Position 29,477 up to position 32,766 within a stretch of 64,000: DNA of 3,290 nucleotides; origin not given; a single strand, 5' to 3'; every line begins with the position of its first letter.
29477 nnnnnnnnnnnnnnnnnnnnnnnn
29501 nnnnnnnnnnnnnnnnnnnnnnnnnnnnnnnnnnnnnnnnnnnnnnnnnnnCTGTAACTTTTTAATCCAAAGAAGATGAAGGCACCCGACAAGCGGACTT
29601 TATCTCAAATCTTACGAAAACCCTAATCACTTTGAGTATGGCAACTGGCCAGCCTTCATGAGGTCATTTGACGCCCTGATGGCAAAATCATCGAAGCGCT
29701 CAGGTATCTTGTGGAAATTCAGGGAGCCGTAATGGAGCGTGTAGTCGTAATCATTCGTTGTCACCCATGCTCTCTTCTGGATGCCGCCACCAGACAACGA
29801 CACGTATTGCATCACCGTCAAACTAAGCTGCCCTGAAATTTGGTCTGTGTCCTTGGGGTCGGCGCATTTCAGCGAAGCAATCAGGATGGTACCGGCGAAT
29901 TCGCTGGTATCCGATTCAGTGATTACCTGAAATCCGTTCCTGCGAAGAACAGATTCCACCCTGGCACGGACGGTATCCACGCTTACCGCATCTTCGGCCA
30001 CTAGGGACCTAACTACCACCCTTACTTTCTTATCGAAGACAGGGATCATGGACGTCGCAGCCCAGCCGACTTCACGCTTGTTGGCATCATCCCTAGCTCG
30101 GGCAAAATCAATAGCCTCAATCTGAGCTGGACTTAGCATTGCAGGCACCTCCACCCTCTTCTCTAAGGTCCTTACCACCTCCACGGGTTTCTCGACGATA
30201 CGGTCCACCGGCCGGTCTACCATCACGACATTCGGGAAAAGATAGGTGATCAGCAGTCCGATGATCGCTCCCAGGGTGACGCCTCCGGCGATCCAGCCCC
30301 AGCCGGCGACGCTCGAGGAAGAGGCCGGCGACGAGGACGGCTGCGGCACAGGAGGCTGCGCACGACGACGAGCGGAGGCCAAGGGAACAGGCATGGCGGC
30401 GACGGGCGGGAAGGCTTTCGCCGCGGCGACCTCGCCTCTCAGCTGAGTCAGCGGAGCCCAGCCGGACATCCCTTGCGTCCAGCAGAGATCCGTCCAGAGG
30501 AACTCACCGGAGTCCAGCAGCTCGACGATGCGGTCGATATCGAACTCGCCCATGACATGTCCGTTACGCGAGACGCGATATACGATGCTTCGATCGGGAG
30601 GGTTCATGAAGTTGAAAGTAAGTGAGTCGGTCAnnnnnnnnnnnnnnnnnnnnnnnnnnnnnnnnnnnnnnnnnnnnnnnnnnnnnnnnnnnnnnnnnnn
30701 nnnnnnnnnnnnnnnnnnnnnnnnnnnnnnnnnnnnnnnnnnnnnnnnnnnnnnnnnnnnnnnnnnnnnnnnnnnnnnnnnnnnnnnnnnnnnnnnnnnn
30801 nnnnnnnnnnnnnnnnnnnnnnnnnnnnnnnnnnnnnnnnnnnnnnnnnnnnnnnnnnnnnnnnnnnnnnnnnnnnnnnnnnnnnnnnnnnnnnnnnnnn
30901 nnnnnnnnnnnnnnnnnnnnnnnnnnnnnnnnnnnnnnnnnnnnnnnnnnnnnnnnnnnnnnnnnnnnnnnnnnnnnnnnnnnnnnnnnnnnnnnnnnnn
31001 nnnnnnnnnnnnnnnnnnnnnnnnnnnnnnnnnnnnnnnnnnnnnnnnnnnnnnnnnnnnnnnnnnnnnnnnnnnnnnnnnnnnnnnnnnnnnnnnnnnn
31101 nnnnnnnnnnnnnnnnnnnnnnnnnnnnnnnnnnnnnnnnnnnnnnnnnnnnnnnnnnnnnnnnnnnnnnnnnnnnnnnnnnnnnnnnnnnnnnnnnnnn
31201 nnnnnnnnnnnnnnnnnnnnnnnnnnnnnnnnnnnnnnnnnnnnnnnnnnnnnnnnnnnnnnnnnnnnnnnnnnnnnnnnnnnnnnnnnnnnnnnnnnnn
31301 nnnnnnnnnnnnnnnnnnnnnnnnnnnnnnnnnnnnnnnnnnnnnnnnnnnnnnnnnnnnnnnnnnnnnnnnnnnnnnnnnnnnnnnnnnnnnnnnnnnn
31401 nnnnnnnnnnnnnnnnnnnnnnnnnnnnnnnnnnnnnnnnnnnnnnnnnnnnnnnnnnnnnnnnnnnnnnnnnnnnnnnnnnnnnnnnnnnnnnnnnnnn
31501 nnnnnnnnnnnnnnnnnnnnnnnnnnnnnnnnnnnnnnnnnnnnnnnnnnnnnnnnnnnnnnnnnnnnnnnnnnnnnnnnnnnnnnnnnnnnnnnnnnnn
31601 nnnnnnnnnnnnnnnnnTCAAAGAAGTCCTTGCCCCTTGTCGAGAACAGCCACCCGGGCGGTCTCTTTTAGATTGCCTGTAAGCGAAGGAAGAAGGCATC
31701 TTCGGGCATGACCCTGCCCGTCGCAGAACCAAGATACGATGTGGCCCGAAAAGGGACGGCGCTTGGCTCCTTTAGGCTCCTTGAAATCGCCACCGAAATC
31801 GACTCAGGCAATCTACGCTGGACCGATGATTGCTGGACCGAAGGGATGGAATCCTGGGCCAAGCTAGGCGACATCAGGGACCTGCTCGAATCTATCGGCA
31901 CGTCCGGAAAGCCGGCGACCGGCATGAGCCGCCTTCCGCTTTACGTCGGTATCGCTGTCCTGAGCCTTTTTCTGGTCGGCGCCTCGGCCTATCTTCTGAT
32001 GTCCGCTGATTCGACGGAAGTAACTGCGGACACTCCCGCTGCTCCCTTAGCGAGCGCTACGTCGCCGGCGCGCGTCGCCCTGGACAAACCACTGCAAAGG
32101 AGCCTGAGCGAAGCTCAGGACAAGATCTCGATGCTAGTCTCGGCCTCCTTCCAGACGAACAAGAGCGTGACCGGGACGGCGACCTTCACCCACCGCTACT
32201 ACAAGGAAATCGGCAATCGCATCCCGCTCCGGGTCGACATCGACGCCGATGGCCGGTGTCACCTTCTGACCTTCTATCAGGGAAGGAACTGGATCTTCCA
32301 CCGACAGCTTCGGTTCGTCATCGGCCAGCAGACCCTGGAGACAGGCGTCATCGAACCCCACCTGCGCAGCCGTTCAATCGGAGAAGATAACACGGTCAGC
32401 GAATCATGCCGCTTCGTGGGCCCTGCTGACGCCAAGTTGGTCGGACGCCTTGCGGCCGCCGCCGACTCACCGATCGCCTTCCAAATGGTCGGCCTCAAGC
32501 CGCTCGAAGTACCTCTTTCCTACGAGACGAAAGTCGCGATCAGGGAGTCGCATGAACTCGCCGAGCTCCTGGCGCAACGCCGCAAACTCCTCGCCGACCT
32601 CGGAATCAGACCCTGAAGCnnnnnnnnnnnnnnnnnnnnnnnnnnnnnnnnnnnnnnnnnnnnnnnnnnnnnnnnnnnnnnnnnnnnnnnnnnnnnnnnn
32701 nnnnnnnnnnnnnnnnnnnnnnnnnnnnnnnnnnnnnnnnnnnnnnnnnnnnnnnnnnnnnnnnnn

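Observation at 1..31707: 31.7-kb, 19-gene single-strand array joining a TerY-P triad to a RavA/MoxR ATPase, FHA-like membrane proteins, GYF proteins and a giant protein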

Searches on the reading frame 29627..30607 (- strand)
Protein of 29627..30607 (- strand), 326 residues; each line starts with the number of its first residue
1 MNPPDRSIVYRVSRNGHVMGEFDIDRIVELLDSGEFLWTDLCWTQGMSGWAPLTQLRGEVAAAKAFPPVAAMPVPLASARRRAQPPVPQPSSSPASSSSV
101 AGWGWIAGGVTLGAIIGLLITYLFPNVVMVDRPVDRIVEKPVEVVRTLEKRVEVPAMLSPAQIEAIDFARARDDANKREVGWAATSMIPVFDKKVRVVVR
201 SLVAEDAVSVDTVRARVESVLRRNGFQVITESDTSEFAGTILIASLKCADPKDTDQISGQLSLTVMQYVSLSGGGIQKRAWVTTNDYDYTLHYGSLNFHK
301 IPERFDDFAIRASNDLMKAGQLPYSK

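Call 5: search_protein_families(library=pfam, proteins=[window:29627-30607:-], max_evalue=0.01)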
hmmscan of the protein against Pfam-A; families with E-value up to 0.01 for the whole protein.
window:29627-30607:- (326 aa): 1 family
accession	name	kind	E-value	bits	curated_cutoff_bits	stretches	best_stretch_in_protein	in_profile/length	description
PF14237.11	GYF_2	-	1.5e-08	34.7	25.8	1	12-56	3-47/50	GYF domain 2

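Call 10: search_protein_families(library=padloc, proteins=[window:29627-30607:-], max_evalue=0.01)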
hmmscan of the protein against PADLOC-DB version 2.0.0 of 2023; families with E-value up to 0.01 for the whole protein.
window:29627-30607:- (326 aa): 0 families

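Call 12: search_protein_families(library=ncbifam, proteins=[window:29627-30607:-], max_evalue=0.01)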
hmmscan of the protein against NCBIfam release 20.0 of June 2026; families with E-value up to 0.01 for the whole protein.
window:29627-30607:- (326 aa): 1 family
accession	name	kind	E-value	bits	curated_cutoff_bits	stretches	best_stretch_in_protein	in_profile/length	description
NF033761.1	gliding_GltJ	equivalog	0.0019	17.3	450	1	20-98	160-233/671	adventurous gliding motility protein GltJ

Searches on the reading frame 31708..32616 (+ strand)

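Call 45: search_protein_families(library=pfam, proteins=[window:31708-32616:+], max_evalue=0.001)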
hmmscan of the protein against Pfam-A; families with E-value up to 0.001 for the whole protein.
window:31708-32616:+ (302 aa): 1 family
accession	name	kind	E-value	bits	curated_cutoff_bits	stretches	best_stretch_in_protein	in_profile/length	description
PF14237.11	GYF_2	-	1.5e-06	28.3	25.8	1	12-59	3-50/50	GYF domain 2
